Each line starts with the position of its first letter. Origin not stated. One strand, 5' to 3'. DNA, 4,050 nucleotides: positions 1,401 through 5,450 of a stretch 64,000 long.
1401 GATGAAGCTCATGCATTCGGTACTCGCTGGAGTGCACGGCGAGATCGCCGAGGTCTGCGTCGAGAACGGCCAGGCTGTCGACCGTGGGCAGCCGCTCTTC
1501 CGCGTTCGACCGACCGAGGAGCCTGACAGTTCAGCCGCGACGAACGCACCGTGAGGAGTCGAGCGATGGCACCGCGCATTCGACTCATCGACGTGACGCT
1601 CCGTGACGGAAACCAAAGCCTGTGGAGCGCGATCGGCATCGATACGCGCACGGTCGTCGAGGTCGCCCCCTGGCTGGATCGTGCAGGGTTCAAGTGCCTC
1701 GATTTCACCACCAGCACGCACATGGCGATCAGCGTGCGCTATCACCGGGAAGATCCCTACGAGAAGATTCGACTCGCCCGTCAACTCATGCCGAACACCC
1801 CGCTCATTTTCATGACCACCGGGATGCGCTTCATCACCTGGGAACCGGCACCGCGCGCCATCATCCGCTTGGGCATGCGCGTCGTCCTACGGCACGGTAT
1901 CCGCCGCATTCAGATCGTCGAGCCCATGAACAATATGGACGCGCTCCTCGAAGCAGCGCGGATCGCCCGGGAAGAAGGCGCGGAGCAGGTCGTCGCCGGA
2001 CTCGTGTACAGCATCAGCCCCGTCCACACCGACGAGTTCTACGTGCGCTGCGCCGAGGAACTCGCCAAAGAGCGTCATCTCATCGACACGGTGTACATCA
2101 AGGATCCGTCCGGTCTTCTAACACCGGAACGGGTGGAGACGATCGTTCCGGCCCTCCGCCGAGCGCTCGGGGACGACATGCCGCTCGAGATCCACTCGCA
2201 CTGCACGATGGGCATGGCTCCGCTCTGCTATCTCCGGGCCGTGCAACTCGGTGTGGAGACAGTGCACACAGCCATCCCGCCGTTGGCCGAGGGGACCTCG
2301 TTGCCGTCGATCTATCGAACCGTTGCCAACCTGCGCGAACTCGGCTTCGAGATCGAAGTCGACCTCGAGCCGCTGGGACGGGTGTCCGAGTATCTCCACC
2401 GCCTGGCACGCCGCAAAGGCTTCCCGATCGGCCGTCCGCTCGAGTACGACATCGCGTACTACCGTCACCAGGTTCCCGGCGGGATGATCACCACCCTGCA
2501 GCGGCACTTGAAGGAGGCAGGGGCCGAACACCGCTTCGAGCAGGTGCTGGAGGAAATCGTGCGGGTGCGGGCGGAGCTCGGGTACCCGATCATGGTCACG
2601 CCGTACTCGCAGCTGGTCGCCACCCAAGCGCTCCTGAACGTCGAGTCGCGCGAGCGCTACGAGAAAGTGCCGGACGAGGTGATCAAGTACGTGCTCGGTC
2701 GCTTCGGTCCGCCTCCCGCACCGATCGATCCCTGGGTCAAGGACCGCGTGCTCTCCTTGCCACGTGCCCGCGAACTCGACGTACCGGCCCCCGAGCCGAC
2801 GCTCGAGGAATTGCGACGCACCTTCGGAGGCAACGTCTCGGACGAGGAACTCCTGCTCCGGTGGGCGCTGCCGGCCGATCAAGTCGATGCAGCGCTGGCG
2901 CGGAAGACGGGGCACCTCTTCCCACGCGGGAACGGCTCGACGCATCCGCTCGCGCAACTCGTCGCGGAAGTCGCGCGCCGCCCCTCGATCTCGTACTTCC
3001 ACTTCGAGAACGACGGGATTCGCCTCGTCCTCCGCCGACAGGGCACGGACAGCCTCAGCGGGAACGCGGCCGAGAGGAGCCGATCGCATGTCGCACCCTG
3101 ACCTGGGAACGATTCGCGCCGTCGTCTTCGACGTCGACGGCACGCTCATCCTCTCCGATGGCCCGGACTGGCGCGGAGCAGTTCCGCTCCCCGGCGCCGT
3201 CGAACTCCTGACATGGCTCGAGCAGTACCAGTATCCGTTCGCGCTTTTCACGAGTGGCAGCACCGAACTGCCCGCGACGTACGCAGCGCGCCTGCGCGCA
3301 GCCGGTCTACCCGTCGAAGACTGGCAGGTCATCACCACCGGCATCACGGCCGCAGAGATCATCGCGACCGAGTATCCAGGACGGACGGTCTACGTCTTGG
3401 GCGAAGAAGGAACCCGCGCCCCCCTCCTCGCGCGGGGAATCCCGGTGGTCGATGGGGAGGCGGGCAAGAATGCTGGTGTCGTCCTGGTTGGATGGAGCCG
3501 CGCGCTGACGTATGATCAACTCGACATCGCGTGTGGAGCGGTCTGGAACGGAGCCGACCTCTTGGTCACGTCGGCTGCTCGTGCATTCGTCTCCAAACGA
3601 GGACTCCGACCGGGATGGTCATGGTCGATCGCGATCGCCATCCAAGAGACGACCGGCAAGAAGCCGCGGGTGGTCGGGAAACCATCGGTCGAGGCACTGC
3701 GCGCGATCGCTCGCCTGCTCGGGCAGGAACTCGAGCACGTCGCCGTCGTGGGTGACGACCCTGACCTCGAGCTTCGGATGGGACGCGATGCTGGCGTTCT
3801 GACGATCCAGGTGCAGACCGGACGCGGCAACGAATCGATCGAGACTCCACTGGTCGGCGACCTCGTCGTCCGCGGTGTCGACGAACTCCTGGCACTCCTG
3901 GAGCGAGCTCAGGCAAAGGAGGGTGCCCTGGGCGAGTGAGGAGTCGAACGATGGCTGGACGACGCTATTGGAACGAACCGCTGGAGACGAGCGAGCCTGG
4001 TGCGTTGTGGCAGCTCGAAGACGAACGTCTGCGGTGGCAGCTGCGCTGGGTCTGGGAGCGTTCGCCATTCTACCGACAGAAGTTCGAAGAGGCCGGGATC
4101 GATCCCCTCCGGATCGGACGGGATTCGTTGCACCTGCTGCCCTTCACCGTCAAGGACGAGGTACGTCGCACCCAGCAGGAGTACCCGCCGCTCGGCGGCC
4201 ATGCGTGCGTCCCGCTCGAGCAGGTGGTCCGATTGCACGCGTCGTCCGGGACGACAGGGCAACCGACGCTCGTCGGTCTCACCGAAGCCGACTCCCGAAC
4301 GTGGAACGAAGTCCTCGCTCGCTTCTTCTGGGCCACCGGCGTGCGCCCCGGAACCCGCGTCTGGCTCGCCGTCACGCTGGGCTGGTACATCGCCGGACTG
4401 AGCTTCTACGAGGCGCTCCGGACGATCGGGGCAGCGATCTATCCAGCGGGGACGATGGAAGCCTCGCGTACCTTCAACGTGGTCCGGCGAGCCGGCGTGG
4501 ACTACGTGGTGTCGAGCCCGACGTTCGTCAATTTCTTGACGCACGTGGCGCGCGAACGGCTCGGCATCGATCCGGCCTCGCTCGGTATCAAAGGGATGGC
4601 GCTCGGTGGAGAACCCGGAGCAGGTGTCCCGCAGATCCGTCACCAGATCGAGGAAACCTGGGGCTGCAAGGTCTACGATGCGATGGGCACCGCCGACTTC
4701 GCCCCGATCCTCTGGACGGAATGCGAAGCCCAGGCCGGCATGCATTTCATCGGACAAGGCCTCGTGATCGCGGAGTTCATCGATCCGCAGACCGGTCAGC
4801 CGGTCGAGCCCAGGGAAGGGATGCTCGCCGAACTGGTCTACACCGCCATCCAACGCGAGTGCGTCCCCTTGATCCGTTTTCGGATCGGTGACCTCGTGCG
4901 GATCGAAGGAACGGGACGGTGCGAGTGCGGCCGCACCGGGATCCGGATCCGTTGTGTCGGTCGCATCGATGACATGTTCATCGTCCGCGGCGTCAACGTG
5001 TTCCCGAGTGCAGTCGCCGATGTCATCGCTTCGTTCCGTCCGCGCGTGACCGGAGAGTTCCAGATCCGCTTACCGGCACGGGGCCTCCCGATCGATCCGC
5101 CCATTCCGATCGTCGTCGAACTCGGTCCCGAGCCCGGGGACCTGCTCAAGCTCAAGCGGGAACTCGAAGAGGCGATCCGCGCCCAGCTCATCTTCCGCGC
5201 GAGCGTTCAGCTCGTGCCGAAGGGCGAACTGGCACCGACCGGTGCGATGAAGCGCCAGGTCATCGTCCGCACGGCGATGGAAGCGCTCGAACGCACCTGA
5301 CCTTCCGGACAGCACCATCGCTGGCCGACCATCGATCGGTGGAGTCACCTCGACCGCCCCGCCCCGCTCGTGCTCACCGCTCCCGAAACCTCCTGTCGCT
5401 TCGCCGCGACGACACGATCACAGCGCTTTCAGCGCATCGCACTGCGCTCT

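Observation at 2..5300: Candidate phosphorylate-carboxylate-dephosphorylate-CoA-ligate pathway operon for an unknown substrate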

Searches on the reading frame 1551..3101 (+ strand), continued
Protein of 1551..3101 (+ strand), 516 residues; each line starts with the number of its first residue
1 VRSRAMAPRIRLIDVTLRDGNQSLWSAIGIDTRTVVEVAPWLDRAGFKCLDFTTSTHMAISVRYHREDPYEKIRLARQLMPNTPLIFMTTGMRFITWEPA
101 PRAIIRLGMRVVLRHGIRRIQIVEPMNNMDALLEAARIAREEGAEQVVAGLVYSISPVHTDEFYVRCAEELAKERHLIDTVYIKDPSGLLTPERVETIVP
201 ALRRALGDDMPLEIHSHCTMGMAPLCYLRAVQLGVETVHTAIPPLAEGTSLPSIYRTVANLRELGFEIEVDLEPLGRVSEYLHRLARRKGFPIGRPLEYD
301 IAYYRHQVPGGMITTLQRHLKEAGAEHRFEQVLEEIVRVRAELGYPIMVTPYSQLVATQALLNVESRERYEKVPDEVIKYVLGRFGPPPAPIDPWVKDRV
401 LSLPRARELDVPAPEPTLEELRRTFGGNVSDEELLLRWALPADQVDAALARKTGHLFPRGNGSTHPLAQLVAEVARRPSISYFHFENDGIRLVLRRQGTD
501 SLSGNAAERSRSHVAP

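Call 66: search_solved_structures(query=window:1566-3101:+, max_evalue=1e-40, show_alignments=2)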
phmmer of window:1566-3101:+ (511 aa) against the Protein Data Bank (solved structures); distinct sequences matched with E-value up to 1e-40: 5.
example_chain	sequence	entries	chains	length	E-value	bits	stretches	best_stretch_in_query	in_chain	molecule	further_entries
5ks8_C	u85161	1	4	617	3.9e-65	223.8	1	4-451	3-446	Pyruvate carboxylase subunit beta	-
2nx9_A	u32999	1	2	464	3.4e-61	210.8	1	4-414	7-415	Oxaloacetate decarboxylase 2, subunit alpha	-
1s3h_A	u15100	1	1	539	9.6e-50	173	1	5-393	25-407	transcarboxylase 5S subunit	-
1rqb_A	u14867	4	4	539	3.9e-49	171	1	5-393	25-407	transcarboxylase 5S subunit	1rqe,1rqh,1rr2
1u5j_A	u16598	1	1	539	5.3e-49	170.6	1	5-393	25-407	transcarboxylase 5S subunit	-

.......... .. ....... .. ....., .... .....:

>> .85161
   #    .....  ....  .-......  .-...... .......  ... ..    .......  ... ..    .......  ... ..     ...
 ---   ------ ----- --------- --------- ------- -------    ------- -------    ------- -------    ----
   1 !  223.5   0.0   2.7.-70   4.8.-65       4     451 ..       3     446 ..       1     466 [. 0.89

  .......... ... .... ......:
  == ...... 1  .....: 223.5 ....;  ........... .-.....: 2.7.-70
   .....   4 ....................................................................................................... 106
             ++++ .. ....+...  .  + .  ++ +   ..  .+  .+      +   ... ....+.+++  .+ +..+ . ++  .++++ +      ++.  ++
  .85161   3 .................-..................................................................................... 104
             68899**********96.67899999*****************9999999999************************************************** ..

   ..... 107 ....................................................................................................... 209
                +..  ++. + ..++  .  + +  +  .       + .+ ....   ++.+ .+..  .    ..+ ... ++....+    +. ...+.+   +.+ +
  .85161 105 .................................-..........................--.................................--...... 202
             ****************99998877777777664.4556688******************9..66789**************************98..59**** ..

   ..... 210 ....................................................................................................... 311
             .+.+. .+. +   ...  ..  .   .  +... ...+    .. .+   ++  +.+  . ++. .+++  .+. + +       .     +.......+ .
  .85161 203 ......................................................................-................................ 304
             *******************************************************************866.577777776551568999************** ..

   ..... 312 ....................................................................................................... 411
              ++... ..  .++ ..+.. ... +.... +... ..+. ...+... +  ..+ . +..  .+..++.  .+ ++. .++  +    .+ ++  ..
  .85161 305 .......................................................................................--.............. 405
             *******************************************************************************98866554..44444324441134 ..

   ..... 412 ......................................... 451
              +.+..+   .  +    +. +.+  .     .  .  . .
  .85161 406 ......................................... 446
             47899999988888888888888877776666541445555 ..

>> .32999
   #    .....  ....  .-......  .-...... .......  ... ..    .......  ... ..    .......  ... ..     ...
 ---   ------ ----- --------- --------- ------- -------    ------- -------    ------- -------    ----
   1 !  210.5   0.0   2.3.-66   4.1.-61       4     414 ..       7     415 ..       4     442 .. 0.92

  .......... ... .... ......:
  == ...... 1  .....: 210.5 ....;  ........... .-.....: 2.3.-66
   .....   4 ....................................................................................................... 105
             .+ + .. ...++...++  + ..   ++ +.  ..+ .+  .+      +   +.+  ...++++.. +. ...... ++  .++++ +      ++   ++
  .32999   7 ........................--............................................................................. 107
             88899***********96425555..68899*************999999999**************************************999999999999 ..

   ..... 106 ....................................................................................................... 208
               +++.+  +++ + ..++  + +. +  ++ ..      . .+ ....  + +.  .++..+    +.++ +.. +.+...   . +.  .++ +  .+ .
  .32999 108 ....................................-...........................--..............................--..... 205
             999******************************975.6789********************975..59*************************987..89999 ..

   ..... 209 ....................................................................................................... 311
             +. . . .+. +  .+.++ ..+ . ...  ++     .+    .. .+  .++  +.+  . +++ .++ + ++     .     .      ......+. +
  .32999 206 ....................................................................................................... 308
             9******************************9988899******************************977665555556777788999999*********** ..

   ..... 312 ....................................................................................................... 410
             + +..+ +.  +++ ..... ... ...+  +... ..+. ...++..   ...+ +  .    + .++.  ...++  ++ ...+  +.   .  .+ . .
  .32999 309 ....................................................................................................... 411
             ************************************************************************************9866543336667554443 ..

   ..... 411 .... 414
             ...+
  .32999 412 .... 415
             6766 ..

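Call 85: search_dna_similar(query=window:1566-3101:+, collection=plasmids, mode=protein, max_rows=25, max_evalue=1e-80)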
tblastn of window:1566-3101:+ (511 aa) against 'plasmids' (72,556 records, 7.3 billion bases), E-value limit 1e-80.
Records with a match: 18; places in all: 20; records where one place covers at least 80% of the query: 18.
Best place of each record, by identity: <60% 18.
By first word of the organism name: Rhodococcus 4; Novosphingobium 3; Sphingobium 2; Caballeronia 2; Pseudomonas 1; Rhizobium 1; Sphingomonas 1; Burkholderia 1; Sulfitobacter 1; Arthrobacter 1; and 1 more.
By predicted mobility (MOB-suite, as given by PLSDB): mobilizable 9; non-mobilizable 5; conjugative 4.
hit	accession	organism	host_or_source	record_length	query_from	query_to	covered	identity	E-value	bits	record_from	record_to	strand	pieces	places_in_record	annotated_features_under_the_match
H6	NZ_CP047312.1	Pseudomonas putida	whole organism,soil sample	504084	5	490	95%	48.6%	2e-142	460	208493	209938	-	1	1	biotin carboxyl carrier protein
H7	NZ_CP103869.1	Novosphingobium humi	pure culture,soil biofilm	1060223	5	489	95%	46.9%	1e-133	434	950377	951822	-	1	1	none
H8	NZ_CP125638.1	Rhizobium leguminosarum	Phaseolus vulgaris,Pure culture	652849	4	491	95%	46.3%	3e-139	450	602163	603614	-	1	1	hypothetical protein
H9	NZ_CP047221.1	Sphingobium yanoikuyae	cell culture,sludge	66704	5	489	95%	46.5%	6e-132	429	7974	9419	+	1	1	biotin carboxyl carrier protein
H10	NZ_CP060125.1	Sphingobium yanoikuyae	Cell culture,soil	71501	5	489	95%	46.5%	6e-132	429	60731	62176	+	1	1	biotin carboxyl carrier protein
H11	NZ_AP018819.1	Sphingomonas bisphenolicum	-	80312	5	489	95%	46.5%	6e-132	429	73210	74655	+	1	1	biotin carboxyl carrier protein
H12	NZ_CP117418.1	Novosphingobium humi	Single cell,Soil from military shooting ...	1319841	5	489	95%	46.3%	2e-131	428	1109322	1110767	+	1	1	none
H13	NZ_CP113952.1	Rhodococcus sp. JS3073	culture,soil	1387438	5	445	86%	48.6%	3e-127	416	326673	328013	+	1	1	record has no annotation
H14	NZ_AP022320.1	Burkholderia sp. THE68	Togo hemipterus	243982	4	500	97%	39.8%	1e-106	357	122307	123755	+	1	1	pyruvate carboxylase subunit B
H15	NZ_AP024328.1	Caballeronia sp. NK8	-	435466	4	500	97%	39.8%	1e-106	356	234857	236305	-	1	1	pyruvate carboxylase subunit B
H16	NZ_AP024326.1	Caballeronia sp. NK8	-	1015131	4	500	97%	39.8%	1e-106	356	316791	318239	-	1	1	record has no annotation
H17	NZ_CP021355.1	Rhodococcus oxybenzonivorans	river sediment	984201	4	489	95%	39.4%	2e-96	327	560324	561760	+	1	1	carboxyltransferase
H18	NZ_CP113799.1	Rhodococcus pyridinivorans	sediment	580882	5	489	95%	38.9%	2e-96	327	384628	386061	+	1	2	carboxyltransferase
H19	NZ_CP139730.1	Sulfitobacter faviae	Bacterial Culture,hydrothermal vent ...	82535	1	474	93%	39.0%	3e-86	297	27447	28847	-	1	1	hypothetical protein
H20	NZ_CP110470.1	Rhodococcus opacus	cell culture,Soil contaminated by oil ...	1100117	5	474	92%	36.5%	1e-82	287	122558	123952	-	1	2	record has no annotation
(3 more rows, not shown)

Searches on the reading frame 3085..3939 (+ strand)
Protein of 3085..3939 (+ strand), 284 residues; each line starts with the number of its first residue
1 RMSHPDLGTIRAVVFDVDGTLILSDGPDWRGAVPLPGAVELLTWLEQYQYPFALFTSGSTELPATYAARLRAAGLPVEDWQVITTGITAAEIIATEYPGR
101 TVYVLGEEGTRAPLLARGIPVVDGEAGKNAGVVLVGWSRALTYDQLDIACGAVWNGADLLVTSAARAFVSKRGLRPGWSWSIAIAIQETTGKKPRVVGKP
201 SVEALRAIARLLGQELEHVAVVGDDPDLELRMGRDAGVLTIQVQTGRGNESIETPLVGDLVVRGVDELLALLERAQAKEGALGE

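Call 3: search_protein_families(library=pfam, proteins=[window:3085-3939:+])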
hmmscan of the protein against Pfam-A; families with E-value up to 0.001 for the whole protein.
window:3085-3939:+ (284 aa): 4 families
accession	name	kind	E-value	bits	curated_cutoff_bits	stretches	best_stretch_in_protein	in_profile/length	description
PF13344.12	Hydrolase_6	-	2.8e-19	69.5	27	1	13-119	1-100/101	Haloacid dehalogenase-like hydrolase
PF00702.32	Hydrolase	-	2.7e-14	54.5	26.4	1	10-237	1-191/191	haloacid dehalogenase-like hydrolase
PF13242.12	Hydrolase_like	-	2.8e-09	37.2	22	1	197-267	2-74/75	HAD-hyrolase-like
PF13419.12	HAD_2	-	3.7e-05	24.3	23.8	0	197-243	133-178/178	Haloacid dehalogenase-like hydrolase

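Call 4: search_protein_families(library=ncbifam, proteins=[window:3085-3939:+])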
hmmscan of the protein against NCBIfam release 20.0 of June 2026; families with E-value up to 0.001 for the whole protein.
window:3085-3939:+ (284 aa): 13 families
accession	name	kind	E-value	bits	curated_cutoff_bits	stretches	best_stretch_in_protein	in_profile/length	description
NF053752.1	TK1734_fam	exception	3.5e-31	108.4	475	1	13-272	3-259/260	2-phosphoglycolate phosphatase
TIGR01457.1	HAD-SF-IIA-hyp2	hypoth_equivalog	4.7e-31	108.2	247.65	1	19-247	3-226/249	TIGR01457 family HAD-type hydrolase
TIGR01460.1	HAD-SF-IIA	subfamily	1.7e-25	90.2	100.15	1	13-246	1-246/246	HAD-IIA family hydrolase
TIGR01452.1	PGP_euk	subfamily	1.9e-24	86.6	201.95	1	10-247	2-250/279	phosphoglycolate/pyridoxal phosphate family phosphatase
NF007762.0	PRK10444.1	equivalog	1.3e-18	67.4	368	1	9-247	2-224/250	HAD-IIA family hydrolase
TIGR01458.1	HAD-SF-IIA-hyp3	hypoth_equivalog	1.8e-11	43.9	175.95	1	10-249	1-229/257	TIGR01458 family HAD-type hydrolase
NF008610.0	PRK11587.1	equivalog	2e-08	33.8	282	1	28-109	78-150/219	sugar phosphatase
TIGR01662.1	HAD-SF-IIIA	subfamily_domain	3.1e-06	27.3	44.6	0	11-77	1-78/141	HAD-IIIA family hydrolase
TIGR02253.1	CTE7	subfamily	2.4e-05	24.2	169.75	0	10-25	2-17/221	TIGR02253 family HAD-type hydrolase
NF009804.0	PRK13288.1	equivalog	3.2e-05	23.5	218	0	199-275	138-213/215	pyrophosphatase PpaX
TIGR01668.1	YqeG_hyp_ppase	hypoth_equivalog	5.2e-05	22.8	89.1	0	178-247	77-139/170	YqeG family HAD IIIA-type phosphatase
TIGR01549.1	HAD-SF-IA-v1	subfamily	0.00022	21.6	23.3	0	198-237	112-149/149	HAD-IA family hydrolase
NF009696.0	PRK13222.1-3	equivalog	0.00078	19.2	359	0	198-275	142-219/223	N-acetylmuramic acid 6-phosphate phosphatase MupP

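Call 69: search_solved_structures(query=window:3088-3939:+, max_evalue=0.00001)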
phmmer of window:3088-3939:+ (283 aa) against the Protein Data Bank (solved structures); distinct sequences matched with E-value up to 0.00001: 28.
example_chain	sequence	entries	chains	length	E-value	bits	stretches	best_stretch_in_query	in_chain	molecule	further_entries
3pdw_A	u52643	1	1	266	5.8e-30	107.8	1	18-246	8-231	Uncharacterized hydrolase yutF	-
4ig4_A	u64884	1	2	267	5.6e-27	98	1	17-245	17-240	Thermostable NPPase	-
4ift_A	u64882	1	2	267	5.6e-27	98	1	17-245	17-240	Thermostable NPPase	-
4kn8_A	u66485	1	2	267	5.6e-27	98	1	17-245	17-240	Thermostable NPPase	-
4o8c_A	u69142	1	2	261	1.1e-26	97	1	17-245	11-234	Thermostable NPPase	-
1zjj_A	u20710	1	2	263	3e-24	89.1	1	11-271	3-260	hypothetical protein PH1952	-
1vjr_A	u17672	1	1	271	5.8e-24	88.1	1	4-267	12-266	4-nitrophenylphosphatase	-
4jdp_A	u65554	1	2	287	9.9e-24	87.3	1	10-246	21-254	p-nitrophenyl phosphatase (Pho2)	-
3qgm_A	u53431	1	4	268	1.2e-23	87.1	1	11-246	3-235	p-nitrophenyl phosphatase (Pho2)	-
1pw5_A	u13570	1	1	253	2.4e-23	86.1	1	9-247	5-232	nagD protein, putative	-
1yv9_A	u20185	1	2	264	8.9e-21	77.7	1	14-250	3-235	hydrolase, haloacid dehalogenase family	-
3epr_A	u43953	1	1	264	9.9e-19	70.9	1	18-266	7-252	Hydrolase, haloacid dehalogenase-like family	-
1wvi_A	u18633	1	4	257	1e-18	70.9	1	18-260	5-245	putative phosphatases involved in N-acetyl-glucosamine catabolism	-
4bx2_A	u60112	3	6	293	2.1e-18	69.9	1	9-247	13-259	PYRIDOXAL PHOSPHATE PHOSPHATASE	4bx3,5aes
2c4n_A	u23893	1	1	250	3.2e-18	69.3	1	8-246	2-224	PROTEIN NAGD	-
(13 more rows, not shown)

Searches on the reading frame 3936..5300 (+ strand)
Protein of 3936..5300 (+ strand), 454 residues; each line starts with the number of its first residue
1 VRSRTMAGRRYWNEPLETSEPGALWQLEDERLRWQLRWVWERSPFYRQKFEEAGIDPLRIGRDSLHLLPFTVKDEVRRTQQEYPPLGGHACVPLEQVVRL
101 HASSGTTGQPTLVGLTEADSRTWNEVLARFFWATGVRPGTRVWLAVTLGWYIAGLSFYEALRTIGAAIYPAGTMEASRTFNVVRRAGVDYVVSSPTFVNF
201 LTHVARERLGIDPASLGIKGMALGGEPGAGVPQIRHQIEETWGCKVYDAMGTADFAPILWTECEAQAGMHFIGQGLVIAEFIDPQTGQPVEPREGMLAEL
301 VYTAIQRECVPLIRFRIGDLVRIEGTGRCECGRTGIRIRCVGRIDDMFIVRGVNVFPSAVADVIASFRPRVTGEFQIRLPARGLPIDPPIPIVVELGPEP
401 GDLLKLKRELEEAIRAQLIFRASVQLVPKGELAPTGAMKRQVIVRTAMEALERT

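Call 3: search_protein_families(library=pfam, proteins=[window:3936-5300:+])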
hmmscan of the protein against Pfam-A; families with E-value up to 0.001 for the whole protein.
window:3936-5300:+ (454 aa): 2 families
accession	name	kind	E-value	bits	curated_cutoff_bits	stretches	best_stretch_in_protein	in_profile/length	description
PF00501.34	AMP-binding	-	7.9e-09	35.2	29.9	1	92-294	159-368/384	AMP-binding enzyme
PF14535.12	AMP-binding_C_2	-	5.9e-07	30.1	25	1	352-440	1-90/96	AMP-binding enzyme C-terminal domain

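Call 4: search_protein_families(library=ncbifam, proteins=[window:3936-5300:+])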
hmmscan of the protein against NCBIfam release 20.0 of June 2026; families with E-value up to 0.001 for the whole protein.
window:3936-5300:+ (454 aa): 11 families
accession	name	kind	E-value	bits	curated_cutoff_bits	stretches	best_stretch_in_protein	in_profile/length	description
NF041878.1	paak_haloarch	equivalog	5.8e-72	242.6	700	1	16-438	5-418/427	phenylacetate--CoA ligase PaaK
TIGR02155.1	PA_CoA_ligase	equivalog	5.4e-62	209.7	646.3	1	24-434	8-410/422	phenylacetate--CoA ligase PaaK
NF053551.1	FlxY_rubin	equivalog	2.1e-50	171.7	520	1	26-434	11-407/424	flexirubin biosynthesis putative acyl-CoA ligase FlxY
NF045666.1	DVU1553_fam_AMP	equivalog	4.2e-36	124.7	300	1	23-339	22-325/331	DVU_1553 family AMP-dependent CoA ligase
TIGR03335.1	F390_ftsA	equivalog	7.7e-36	123.7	458.7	1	11-355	1-340/445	coenzyme F390 synthetase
NF041217.1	BagE_FevW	exception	1.6e-26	93.3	800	1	27-442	16-402/424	bagremycin/ferroverdin synthetase BagE/FevW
NF005801.1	PRK07656.1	equivalog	3.8e-07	29.1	657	0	337-367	396-426/500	FadD3 family acyl-CoA ligase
NF004114.0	PRK05605.1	equivalog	9.3e-06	24.2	766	0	99-214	225-338/575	long-chain-fatty-acid--CoA ligase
TIGR02304.1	aden_form_hyp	equivalog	1e-05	24.8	251.9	1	303-368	285-355/430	F390 synthetase-related protein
NF006167.0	PRK08308.1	equivalog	0.0002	20.3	513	0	337-366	306-335/414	acyl-CoA synthetase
NF004837.0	PRK06187.1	subfamily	0.0007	17.9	476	0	102-263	177-331/531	long-chain-fatty-acid--CoA ligase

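Call 68: search_solved_structures(query=window:3951-5300:+, max_evalue=1e-10)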
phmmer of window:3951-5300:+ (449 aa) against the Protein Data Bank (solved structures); distinct sequences matched with E-value up to 1e-10: 8.
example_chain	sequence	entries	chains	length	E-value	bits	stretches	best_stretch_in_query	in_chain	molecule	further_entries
4r1l_A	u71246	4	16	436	1e-58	202.4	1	4-430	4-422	Phenylacetate-coenzyme A ligase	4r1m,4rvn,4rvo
2y4o_A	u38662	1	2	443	5.1e-58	200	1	9-438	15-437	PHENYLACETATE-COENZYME A LIGASE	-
2y27_A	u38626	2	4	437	9.4e-58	199.2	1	9-427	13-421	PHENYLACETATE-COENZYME A LIGASE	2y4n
6hdw_A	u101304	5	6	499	1.5e-56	195.2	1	3-438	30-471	2-hydroxyisobutyryl-CoA synthetase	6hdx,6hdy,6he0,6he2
6wuq_A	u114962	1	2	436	2.6e-20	75.7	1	9-433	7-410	AjiA1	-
6siw_A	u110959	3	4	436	4.7e-18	68.3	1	14-340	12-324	PaaK-like ligase (AMP-dependent synthetase and ligase) | AMP-dependent synthetase and ligase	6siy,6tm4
6siw_B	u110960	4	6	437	4.7e-18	68.3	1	14-340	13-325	PaaK-like ligase (AMP-dependent synthetase and ligase) | AMP-dependent synthetase and ligase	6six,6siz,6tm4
9s3l_A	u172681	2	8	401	5.6e-14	54.9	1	57-353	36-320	Phenylacetate-CoA ligase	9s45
